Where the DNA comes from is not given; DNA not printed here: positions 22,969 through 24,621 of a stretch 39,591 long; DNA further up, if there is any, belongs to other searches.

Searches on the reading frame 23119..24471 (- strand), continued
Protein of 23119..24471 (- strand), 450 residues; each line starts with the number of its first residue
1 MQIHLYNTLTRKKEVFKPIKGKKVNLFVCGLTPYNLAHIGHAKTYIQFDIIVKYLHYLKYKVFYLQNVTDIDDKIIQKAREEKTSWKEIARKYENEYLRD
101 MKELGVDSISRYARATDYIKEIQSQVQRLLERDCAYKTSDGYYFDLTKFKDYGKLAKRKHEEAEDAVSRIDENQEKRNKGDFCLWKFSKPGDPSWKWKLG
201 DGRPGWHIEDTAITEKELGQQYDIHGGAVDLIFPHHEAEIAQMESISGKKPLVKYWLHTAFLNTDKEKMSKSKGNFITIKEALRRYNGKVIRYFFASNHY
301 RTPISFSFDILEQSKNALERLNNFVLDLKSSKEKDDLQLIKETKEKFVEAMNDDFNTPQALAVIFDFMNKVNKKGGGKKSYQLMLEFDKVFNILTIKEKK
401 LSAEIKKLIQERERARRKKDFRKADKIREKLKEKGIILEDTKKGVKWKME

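Call 44: find_homologous_proteins(query=window:23122-24471:-, max_evalue=1e-100)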
Query window:23122-24471:- (450 aa): 7472 proteins with E <= 1e-100 among 8000 candidates; the best 120 are listed.
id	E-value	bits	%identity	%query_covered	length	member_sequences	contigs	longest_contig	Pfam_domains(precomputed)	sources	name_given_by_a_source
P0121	3.0e-298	1007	100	100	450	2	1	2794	PF09334.18,PF01406.26,PF23493.2,PF01921.25,PF00133.29,PF09190.18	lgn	-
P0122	5.6e-242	821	79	100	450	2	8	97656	PF09334.18,PF01406.26,PF23493.2,PF01921.25,PF09190.18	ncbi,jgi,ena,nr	ncbi:cysteine--tRNA ligase [Candidatus Woesearchaeota archaeon]|nr:cysteine--tRNA ligase [Candidatus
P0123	3.6e-239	812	80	100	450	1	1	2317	PF09334.18,PF01406.26,PF23493.2,PF01921.25,PF09190.18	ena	-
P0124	4.8e-239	812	79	100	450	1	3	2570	PF09334.18,PF01406.26,PF23493.2,PF01921.25,PF09190.18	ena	-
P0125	5.1e-239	812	79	100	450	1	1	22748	PF09334.18,PF01406.26,PF23493.2,PF01921.25,PF09190.18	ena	-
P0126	1.8e-238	810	79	100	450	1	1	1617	PF09334.18,PF01406.26,PF23493.2,PF01921.25,PF09190.18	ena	-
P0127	4.0e-238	809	79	100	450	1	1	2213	PF09334.18,PF01406.26,PF23493.2,PF01921.25,PF00133.29,PF09190.18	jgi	-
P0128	6.3e-238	808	79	100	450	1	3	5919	PF09334.18,PF01406.26,PF23493.2,PF01921.25,PF00133.29,PF09190.18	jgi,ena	-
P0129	9.2e-238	807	79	100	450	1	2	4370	PF09334.18,PF01406.26,PF23493.2,PF01921.25,PF00133.29,PF09190.18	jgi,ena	-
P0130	1.8e-237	806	79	100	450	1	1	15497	PF09334.18,PF01406.26,PF23493.2,PF01921.25,PF00133.29,PF09190.18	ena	-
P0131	3.2e-237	806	79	100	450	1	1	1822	PF09334.18,PF01406.26,PF23493.2,PF01921.25,PF00133.29,PF09190.18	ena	-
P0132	4.4e-236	802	78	100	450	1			PF09334.18,PF01406.26,PF23493.2,PF01921.25,PF00133.29,PF09190.18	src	-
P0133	5.4e-234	795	78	99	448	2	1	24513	PF09334.18,PF01406.26,PF23493.2,PF01921.25,PF00133.29,PF09190.18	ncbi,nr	ncbi:cysteine--tRNA ligase [Candidatus Woesearchaeota archaeon]|nr:cysteine--tRNA ligase [Candidatus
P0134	3.5e-228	776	76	99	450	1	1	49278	PF09334.18,PF01406.26,PF23493.2,PF01921.25,PF00133.29,PF09190.18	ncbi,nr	ncbi:cysteine--tRNA ligase [Candidatus Woesearchaeota archaeon]|nr:cysteine--tRNA ligase [Candidatus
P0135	2.5e-225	766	75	99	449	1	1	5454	PF09334.18,PF01406.26,PF23493.2,PF01921.25,PF00133.29,PF09190.18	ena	-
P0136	3.9e-224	762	73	99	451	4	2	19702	PF09334.18,PF01406.26,PF23493.2,PF01921.25,PF09190.18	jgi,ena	-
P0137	1.7e-220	750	75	99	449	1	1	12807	PF09334.18,PF01406.26,PF23493.2,PF01921.25,PF00133.29,PF09190.18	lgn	-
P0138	6.6e-220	749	74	99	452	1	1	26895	PF09334.18,PF01406.26,PF23493.2,PF01921.25,PF00133.29,PF09190.18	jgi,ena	-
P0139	1.8e-219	747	73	100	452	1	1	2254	PF09334.18,PF01406.26,PF23493.2,PF01921.25,PF00133.29,PF09190.18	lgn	-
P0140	2.9e-219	746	74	99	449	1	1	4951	PF09334.18,PF01406.26,PF23493.2,PF01921.25,PF00133.29,PF09190.18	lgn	-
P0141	1.0e-218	745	73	100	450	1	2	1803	PF09334.18,PF01406.26,PF23493.2,PF01921.25,PF09190.18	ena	-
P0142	3.1e-218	743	73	99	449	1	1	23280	PF09334.18,PF01406.26,PF23493.2,PF01921.25,PF00133.29,PF09190.18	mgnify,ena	mgnify:CR=1 FL=1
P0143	4.5e-218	742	73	99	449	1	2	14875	PF09334.18,PF01406.26,PF23493.2,PF01921.25,PF00133.29,PF09190.18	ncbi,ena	ncbi:MAG: cysteine--tRNA ligase [Nanoarchaeota archaeon]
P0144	9.7e-217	738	73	99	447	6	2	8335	PF09334.18,PF01406.26,PF23493.2,PF01921.25,PF00133.29,PF09190.18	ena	-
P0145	1.6e-214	731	70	100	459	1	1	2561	PF09334.18,PF01406.26,PF23493.2,PF01921.25,PF00133.29,PF09190.18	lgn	-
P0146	7.4e-214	729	72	99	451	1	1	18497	PF09334.18,PF01406.26,PF23493.2,PF01921.25,PF00133.29,PF09190.18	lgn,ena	-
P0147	8.3e-214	728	72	98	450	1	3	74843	PF09334.18,PF01406.26,PF23493.2,PF01921.25,PF00133.29,PF09190.18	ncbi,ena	ncbi:MAG: cysteine--tRNA ligase [Nanoarchaeota archaeon]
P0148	1.4e-213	728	72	100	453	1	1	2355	PF09334.18,PF01406.26,PF23493.2,PF01921.25,PF00133.29,PF09190.18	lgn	-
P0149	2.8e-213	727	72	99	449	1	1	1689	PF09334.18,PF01406.26,PF01921.25,PF00133.29,PF09190.18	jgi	-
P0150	1.1e-212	725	71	100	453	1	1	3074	PF09334.18,PF01406.26,PF23493.2,PF01921.25,PF00133.29,PF09190.18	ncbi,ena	-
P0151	8.7e-212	722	69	100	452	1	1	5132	PF09334.18,PF01406.26,PF23493.2,PF01921.25,PF09190.18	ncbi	-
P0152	1.1e-211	721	71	100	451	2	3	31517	PF09334.18,PF01406.26,PF23493.2,PF01921.25,PF00133.29,PF09190.18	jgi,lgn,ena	-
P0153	3.7e-211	720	70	98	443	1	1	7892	PF09334.18,PF01406.26,PF23493.2,PF01921.25,PF00133.29,PF09190.18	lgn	-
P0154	5.1e-211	719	69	100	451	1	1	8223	PF09334.18,PF01406.26,PF01921.25,PF00133.29,PF09190.18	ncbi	-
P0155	5.8e-209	712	70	100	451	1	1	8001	PF09334.18,PF01406.26,PF23493.2,PF01921.25,PF09190.18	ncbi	-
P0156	1.5e-208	711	70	99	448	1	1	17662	PF09334.18,PF01406.26,PF23493.2,PF01921.25,PF00133.29,PF09190.18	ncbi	-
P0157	2.6e-208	710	69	100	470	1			PF09334.18,PF01406.26,PF23493.2,PF01921.25,PF09190.18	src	-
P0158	9.6e-208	708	68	99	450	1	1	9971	PF09334.18,PF01406.26,PF23493.2,PF01921.25,PF00133.29,PF09190.18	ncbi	-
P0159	3.8e-207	706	71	98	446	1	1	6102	PF09334.18,PF01406.26,PF23493.2,PF01921.25,PF00133.29,PF09190.18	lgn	-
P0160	6.5e-207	706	70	99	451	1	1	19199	PF09334.18,PF01406.26,PF23493.2,PF01921.25,PF00133.29,PF09190.18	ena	-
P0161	3.0e-206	704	68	99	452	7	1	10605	PF09334.18,PF01406.26,PF23493.2,PF01921.25,PF00133.29,PF09190.18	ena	-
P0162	5.5e-205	699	69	99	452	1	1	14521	PF09334.18,PF01406.26,PF23493.2,PF01921.25,PF00133.29,PF09190.18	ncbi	-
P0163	7.5e-205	699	69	98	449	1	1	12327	PF09334.18,PF01406.26,PF23493.2,PF01921.25,PF00133.29,PF09190.18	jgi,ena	-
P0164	4.8e-204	696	69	98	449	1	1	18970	PF09334.18,PF01406.26,PF23493.2,PF01921.25,PF00133.29,PF09190.18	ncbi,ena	-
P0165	1.2e-202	692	68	99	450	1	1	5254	PF09334.18,PF01406.26,PF01921.25,PF00133.29,PF09190.18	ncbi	-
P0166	1.1e-201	689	68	100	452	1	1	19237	PF09334.18,PF01406.26,PF23493.2,PF01921.25,PF00133.29,PF09190.18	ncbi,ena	-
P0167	2.4e-201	687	66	100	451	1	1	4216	PF09334.18,PF01406.26,PF23493.2,PF01921.25,PF00133.29,PF09190.18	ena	-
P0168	9.5e-201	685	70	98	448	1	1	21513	PF09334.18,PF01406.26,PF23493.2,PF01921.25,PF00133.29,PF09190.18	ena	-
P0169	1.2e-200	685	69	97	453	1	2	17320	PF09334.18,PF01406.26,PF23493.2,PF01921.25,PF00749.28,PF00133.29,PF09190.18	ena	-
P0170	6.7e-200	683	66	100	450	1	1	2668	PF09334.18,PF01406.26,PF23493.2,PF01921.25,PF00133.29,PF09190.18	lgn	-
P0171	3.1e-198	677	66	100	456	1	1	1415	PF09334.18,PF01406.26,PF23493.2,PF01921.25,PF00133.29,PF09190.18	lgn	-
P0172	3.8e-198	677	66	98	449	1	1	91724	PF09334.18,PF01406.26,PF23493.2,PF01921.25,PF00133.29,PF09190.18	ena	-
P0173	6.4e-198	676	68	100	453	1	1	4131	PF09334.18,PF01406.26,PF23493.2,PF01921.25,PF00133.29,PF09190.18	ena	-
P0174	9.2e-198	676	67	98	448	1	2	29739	PF09334.18,PF01406.26,PF23493.2,PF01921.25,PF00133.29,PF09190.18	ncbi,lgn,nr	ncbi:MAG: cysteine--tRNA ligase [Candidatus Pacearchaeota archaeon]|nr:cysteine--tRNA ligase [Candid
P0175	5.3e-197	673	65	100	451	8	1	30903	PF09334.18,PF01406.26,PF00133.29,PF09190.18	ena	-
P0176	2.7e-196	671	66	98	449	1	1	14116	PF09334.18,PF01406.26,PF23493.2,PF01921.25,PF00749.28,PF00133.29,PF09190.18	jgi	jgi:cysteinyl-tRNA synthetase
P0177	2.8e-196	671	66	100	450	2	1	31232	PF09334.18,PF01406.26,PF23493.2,PF01921.25,PF00133.29,PF09190.18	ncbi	-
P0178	3.0e-196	671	65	99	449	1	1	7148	PF09334.18,PF01406.26,PF23493.2,PF01921.25,PF00133.29,PF09190.18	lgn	-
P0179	3.0e-196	671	66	100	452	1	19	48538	PF09334.18,PF01406.26,PF23493.2,PF01921.25,PF00133.29,PF09190.18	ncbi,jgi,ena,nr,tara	ncbi:cysteine--tRNA ligase [Candidatus Woesearchaeota archaeon]|jgi:cysteinyl-tRNA synthetase|nr:cys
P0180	3.4e-196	670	67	100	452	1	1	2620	PF09334.18,PF01406.26,PF23493.2,PF01921.25,PF00133.29,PF09190.18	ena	-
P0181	5.2e-196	670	65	99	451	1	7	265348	PF09334.18,PF01406.26,PF23493.2,PF01921.25,PF09190.18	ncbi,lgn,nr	ncbi:cysteine--tRNA ligase [Candidatus Woesearchaeota archaeon]|nr:cysteine--tRNA ligase [Candidatus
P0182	6.9e-196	669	66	100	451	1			PF09334.18,PF01406.26,PF23493.2,PF01921.25,PF00133.29,PF09190.18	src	-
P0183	8.7e-196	669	67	100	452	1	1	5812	PF09334.18,PF01406.26,PF23493.2,PF01921.25,PF00133.29,PF09190.18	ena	-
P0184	9.1e-196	669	67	100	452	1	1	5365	PF09334.18,PF01406.26,PF23493.2,PF01921.25,PF00133.29,PF09190.18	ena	-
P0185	1.1e-195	669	65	100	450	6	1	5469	PF09334.18,PF01406.26,PF23493.2,PF01921.25,PF00133.29,PF09190.18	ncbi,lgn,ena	-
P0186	1.2e-195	669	67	98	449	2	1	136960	PF09334.18,PF01406.26,PF23493.2,PF01921.25,PF00133.29,PF09190.18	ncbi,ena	-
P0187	2.1e-195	668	65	99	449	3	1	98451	PF09334.18,PF01406.26,PF23493.2,PF01921.25,PF00133.29,PF09190.18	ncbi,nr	ncbi:cysteine--tRNA ligase [Candidatus Woesearchaeota archaeon]|nr:cysteine--tRNA ligase [Candidatus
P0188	3.5e-195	667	67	100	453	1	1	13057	PF09334.18,PF01406.26,PF23493.2,PF01921.25,PF00133.29,PF09190.18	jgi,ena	-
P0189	3.7e-195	667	67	100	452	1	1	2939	PF09334.18,PF01406.26,PF23493.2,PF01921.25,PF00133.29,PF09190.18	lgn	-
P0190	3.8e-195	667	67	100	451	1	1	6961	PF09334.18,PF01406.26,PF23493.2,PF01921.25,PF00133.29,PF09190.18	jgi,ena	jgi:cysteinyl-tRNA synthetase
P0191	4.8e-195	667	66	100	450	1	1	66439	PF09334.18,PF01406.26,PF23493.2,PF01921.25,PF00133.29,PF09190.18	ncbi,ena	-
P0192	5.7e-195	666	65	100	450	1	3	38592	PF09334.18,PF01406.26,PF23493.2,PF01921.25,PF00133.29,PF09190.18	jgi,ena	-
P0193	5.8e-195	666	64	100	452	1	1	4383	PF09334.18,PF01406.26,PF23493.2,PF01921.25,PF00133.29,PF09190.18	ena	-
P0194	7.4e-195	666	65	100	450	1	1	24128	PF09334.18,PF01406.26,PF01921.25,PF00133.29,PF09190.18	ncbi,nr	ncbi:cysteine--tRNA ligase [Candidatus Woesearchaeota archaeon]|nr:cysteine--tRNA ligase [Candidatus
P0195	1.0e-194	666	65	100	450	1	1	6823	PF09334.18,PF01406.26,PF23493.2,PF01921.25,PF00133.29,PF09190.18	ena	-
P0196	1.4e-194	665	64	99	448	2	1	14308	PF09334.18,PF01406.26,PF23493.2,PF01921.25,PF00133.29,PF09190.18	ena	-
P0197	5.5e-194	663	66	98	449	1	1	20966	PF09334.18,PF01406.26,PF01921.25,PF00133.29,PF09190.18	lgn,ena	-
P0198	5.8e-194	663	64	100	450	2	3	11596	PF09334.18,PF01406.26,PF23493.2,PF01921.25,PF00133.29,PF09190.18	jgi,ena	-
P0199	9.2e-194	662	66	100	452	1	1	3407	PF09334.18,PF01406.26,PF23493.2,PF01921.25,PF00133.29,PF09190.18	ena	-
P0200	9.7e-194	662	65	100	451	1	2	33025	PF09334.18,PF01406.26,PF23493.2,PF01921.25,PF00133.29,PF09190.18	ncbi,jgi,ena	-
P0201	4.8e-193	660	65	98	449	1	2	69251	PF09334.18,PF01406.26,PF01921.25,PF00749.28,PF00133.29,PF09190.18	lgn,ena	-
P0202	1.5e-192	658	66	100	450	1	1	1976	PF09334.18,PF01406.26,PF23493.2,PF01921.25,PF00133.29,PF09190.18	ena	-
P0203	1.8e-192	658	65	100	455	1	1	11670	PF09334.18,PF01406.26,PF23493.2,PF01921.25,PF00133.29,PF09190.18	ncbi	-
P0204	3.9e-192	657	65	100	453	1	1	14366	PF09334.18,PF01406.26,PF23493.2,PF01921.25,PF00133.29,PF09190.18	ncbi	ncbi:MAG: cysteine--tRNA ligase [Candidatus Woesearchaeota archaeon]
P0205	4.1e-192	657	67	98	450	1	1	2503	PF09334.18,PF01406.26,PF23493.2,PF01921.25,PF00133.29,PF09190.18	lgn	-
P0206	7.4e-192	656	64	98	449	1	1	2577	PF09334.18,PF01406.26,PF01921.25,PF00133.29,PF09190.18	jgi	-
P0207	8.3e-192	656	65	100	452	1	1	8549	PF09334.18,PF01406.26,PF23493.2,PF01921.25,PF00133.29,PF09190.18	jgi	-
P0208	1.6e-191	655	64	98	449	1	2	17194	PF09334.18,PF01406.26,PF23493.2,PF01921.25,PF00133.29,PF09190.18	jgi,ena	-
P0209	1.7e-191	655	64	100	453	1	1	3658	PF09334.18,PF01406.26,PF23493.2,PF01921.25,PF00133.29,PF09190.18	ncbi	-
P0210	2.4e-191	654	65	100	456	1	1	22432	PF09334.18,PF01406.26,PF23493.2,PF01921.25,PF00133.29,PF09190.18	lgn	-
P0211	3.3e-191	654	65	100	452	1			PF09334.18,PF01406.26,PF23493.2,PF01921.25,PF00133.29,PF09190.18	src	-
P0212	4.1e-191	654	66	100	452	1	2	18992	PF09334.18,PF01406.26,PF23493.2,PF01921.25,PF00133.29,PF09190.18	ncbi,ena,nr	ncbi:MAG: cysteine--tRNA ligase [Nanoarchaeota archaeon]|nr:cysteine--tRNA ligase [Nanoarchaeota arc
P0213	5.6e-191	653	64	100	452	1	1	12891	PF09334.18,PF01406.26,PF23493.2,PF01921.25,PF00133.29,PF09190.18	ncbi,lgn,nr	ncbi:cysteine--tRNA ligase [Candidatus Woesearchaeota archaeon]|nr:cysteine--tRNA ligase [Candidatus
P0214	1.1e-190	652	65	99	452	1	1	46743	PF09334.18,PF01406.26,PF01921.25,PF00133.29,PF09190.18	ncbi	-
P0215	1.7e-190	652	64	100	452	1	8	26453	PF09334.18,PF01406.26,PF23493.2,PF01921.25,PF00133.29,PF09190.18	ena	-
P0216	2.0e-190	651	64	100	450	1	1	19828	PF09334.18,PF01406.26,PF23493.2,PF01921.25,PF00133.29,PF09190.18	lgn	-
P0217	2.1e-190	651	66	99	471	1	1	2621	PF09334.18,PF01406.26,PF23493.2,PF01921.25,PF00133.29,PF09190.18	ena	-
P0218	2.6e-190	651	63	99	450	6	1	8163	PF09334.18,PF01406.26,PF23493.2,PF00133.29,PF09190.18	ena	-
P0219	3.4e-190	651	65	100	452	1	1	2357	PF09334.18,PF01406.26,PF23493.2,PF01921.25,PF00133.29,PF09190.18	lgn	-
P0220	3.7e-190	651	62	99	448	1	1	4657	PF09334.18,PF01406.26,PF23493.2,PF01921.25,PF00133.29,PF09190.18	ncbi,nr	ncbi:cysteine--tRNA ligase [Candidatus Woesearchaeota archaeon]|nr:cysteine--tRNA ligase [Candidatus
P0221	4.9e-190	650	66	98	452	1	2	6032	PF09334.18,PF01406.26,PF23493.2,PF01921.25,PF00133.29,PF09190.18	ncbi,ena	-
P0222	6.9e-190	650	65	100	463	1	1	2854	PF09334.18,PF01406.26,PF23493.2,PF01921.25,PF00133.29,PF09190.18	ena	-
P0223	7.8e-190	649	65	100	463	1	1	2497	PF09334.18,PF01406.26,PF23493.2,PF01921.25,PF00133.29,PF09190.18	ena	-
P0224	8.0e-190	649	66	98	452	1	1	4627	PF09334.18,PF01406.26,PF23493.2,PF01921.25,PF00133.29,PF09190.18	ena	-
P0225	8.2e-190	649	65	100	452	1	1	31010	PF09334.18,PF01406.26,PF23493.2,PF01921.25,PF00133.29,PF09190.18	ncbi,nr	ncbi:cysteine--tRNA ligase [Candidatus Woesearchaeota archaeon]|nr:cysteine--tRNA ligase [Candidatus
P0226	8.3e-190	649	65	100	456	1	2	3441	PF09334.18,PF01406.26,PF23493.2,PF01921.25,PF00133.29,PF09190.18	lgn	-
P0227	9.7e-190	649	63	100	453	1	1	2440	PF09334.18,PF01406.26,PF23493.2,PF01921.25,PF00133.29,PF09190.18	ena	-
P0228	9.7e-190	649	66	99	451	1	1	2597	PF09334.18,PF01406.26,PF23493.2,PF01921.25,PF00133.29,PF09190.18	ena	-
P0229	1.1e-189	649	63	100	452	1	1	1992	PF09334.18,PF01406.26,PF23493.2,PF01921.25,PF00133.29,PF09190.18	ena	-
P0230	1.6e-189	648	64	100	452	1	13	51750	PF09334.18,PF01406.26,PF23493.2,PF01921.25,PF00133.29,PF09190.18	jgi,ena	-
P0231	2.2e-189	648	63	100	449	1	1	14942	PF09334.18,PF01406.26,PF23493.2,PF01921.25,PF00133.29,PF09190.18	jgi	jgi:cysteinyl-tRNA synthetase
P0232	3.3e-189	647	64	99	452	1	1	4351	PF09334.18,PF01406.26,PF23493.2,PF01921.25,PF00133.29,PF09190.18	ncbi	-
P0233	3.3e-189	647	64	99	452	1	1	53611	PF09334.18,PF01406.26,PF01921.25,PF00133.29,PF09190.18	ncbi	-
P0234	4.2e-189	647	66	100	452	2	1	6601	PF09334.18,PF01406.26,PF23493.2,PF01921.25,PF00133.29,PF09190.18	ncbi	-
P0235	4.9e-189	647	65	99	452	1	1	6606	PF09334.18,PF01406.26,PF23493.2,PF01921.25,PF00133.29,PF09190.18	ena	-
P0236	5.2e-189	647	65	99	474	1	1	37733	PF09334.18,PF01406.26,PF23493.2,PF01921.25,PF00133.29,PF09190.18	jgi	jgi:cysteinyl-tRNA synthetase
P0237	6.1e-189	646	65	100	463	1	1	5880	PF09334.18,PF01406.26,PF23493.2,PF01921.25,PF00133.29,PF09190.18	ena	-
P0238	6.2e-189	646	64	100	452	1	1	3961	PF09334.18,PF01406.26,PF23493.2,PF01921.25,PF00133.29,PF09190.18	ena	-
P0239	6.4e-189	646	65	99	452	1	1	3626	PF09334.18,PF01406.26,PF01921.25,PF00133.29,PF09190.18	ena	-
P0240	6.9e-189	646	65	98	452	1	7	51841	PF09334.18,PF01406.26,PF01921.25,PF00133.29,PF09190.18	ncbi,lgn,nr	ncbi:cysteine--tRNA ligase [Candidatus Woesearchaeota archaeon]|nr:cysteine--tRNA ligase [Candidatus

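Call 46: find_encoding_contigs(protein=P0122, flank=6000, max_places=8)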
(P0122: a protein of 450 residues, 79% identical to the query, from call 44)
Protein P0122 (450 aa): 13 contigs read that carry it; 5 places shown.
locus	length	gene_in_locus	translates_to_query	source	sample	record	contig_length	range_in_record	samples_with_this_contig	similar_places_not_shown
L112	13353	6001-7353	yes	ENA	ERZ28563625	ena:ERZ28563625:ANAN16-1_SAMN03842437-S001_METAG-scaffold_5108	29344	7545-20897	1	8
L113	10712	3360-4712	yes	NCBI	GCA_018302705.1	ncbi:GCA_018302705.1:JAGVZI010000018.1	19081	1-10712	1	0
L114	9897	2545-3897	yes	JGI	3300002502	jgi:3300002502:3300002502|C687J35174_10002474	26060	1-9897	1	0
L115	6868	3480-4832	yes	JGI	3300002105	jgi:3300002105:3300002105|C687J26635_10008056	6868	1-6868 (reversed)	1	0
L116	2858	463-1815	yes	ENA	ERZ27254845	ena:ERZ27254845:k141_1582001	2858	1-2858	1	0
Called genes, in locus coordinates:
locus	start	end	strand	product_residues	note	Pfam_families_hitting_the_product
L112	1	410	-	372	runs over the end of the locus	PF00303:Thymidylat_synt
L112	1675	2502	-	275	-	PF00140:Sigma70_r1_2, PF04542:Sigma70_r2, PF04539:Sigma70_r3, PF04545:Sigma70_r4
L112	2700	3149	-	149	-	-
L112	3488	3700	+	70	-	-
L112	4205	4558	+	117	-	-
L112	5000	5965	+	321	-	PF01966:HD (weak)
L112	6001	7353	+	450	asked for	PF01406:tRNA-synt_1e, PF09334:tRNA-synt_1g, PF01921:tRNA-synt_1f (weak), PF09334:tRNA-synt_1g (weak), PF09190:DALR_2, PF23493:CysS_C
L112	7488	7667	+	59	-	-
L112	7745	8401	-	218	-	PF08984:DUF1858, PF01521:Fe-S_biosyn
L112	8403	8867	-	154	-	PF01883:FeS_assembly_P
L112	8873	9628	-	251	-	PF02463:SMC_N (faint), PF00005:ABC_tran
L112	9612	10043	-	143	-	PF01592:NifU_N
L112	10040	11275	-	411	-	PF00155:Aminotran_1_2, PF00266:Aminotran_5, PF01041:DegT_DnrJ_EryC1, PF01053:Cys_Met_Meta_PP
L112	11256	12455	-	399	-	PF01458:SUFBD_core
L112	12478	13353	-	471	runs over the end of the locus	PF19295:SufBD_N, PF01458:SUFBD_core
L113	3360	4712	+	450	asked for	PF01406:tRNA-synt_1e, PF09334:tRNA-synt_1g, PF01921:tRNA-synt_1f (weak), PF09334:tRNA-synt_1g (weak), PF09190:DALR_2, PF23493:CysS_C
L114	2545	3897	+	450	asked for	PF01406:tRNA-synt_1e, PF09334:tRNA-synt_1g, PF01921:tRNA-synt_1f (weak), PF09334:tRNA-synt_1g (weak), PF09190:DALR_2, PF23493:CysS_C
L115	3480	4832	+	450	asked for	PF01406:tRNA-synt_1e, PF09334:tRNA-synt_1g, PF01921:tRNA-synt_1f (weak), PF09334:tRNA-synt_1g (weak), PF09190:DALR_2, PF23493:CysS_C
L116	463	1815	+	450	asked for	PF01406:tRNA-synt_1e, PF09334:tRNA-synt_1g, PF01921:tRNA-synt_1f (weak), PF09334:tRNA-synt_1g (weak), PF09190:DALR_2, PF23493:CysS_C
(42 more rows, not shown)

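Call 47: find_encoding_contigs(protein=P0125, flank=6000, max_places=4)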
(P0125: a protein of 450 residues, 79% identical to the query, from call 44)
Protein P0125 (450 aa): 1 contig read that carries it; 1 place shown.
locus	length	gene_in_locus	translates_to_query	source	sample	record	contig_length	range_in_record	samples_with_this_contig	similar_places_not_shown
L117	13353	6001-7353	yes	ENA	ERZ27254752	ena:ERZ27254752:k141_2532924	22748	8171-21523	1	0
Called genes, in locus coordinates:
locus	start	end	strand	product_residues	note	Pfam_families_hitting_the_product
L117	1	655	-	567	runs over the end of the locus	PF14716:HHH_8, PF14520:HHH_5 (weak), PF14791:DNA_pol_B_thumb, PF02811:PHP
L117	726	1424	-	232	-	PF25199:nSTAND_NTPase5 (faint), PF02463:SMC_N (faint), PF13555:AAA_29 (faint), PF00005:ABC_tran, PF13304:AAA_21 (faint)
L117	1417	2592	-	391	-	PF12704:MacB_PCD, PF02687:FtsX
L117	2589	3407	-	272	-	PF07705:CARDB (faint)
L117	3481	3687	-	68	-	-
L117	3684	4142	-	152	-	-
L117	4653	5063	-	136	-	PF00293:NUDIX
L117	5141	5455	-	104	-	-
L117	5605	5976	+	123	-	PF04266:ASCH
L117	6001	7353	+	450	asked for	PF01406:tRNA-synt_1e, PF09334:tRNA-synt_1g (weak), PF01921:tRNA-synt_1f (weak), PF09334:tRNA-synt_1g, PF09190:DALR_2, PF23493:CysS_C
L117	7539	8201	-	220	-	PF08984:DUF1858, PF01521:Fe-S_biosyn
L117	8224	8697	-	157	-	PF01883:FeS_assembly_P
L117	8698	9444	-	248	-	PF00005:ABC_tran, PF02463:SMC_N (faint)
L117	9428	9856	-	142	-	PF01592:NifU_N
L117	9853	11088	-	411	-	PF00155:Aminotran_1_2, PF00266:Aminotran_5, PF01041:DegT_DnrJ_EryC1, PF01053:Cys_Met_Meta_PP (weak)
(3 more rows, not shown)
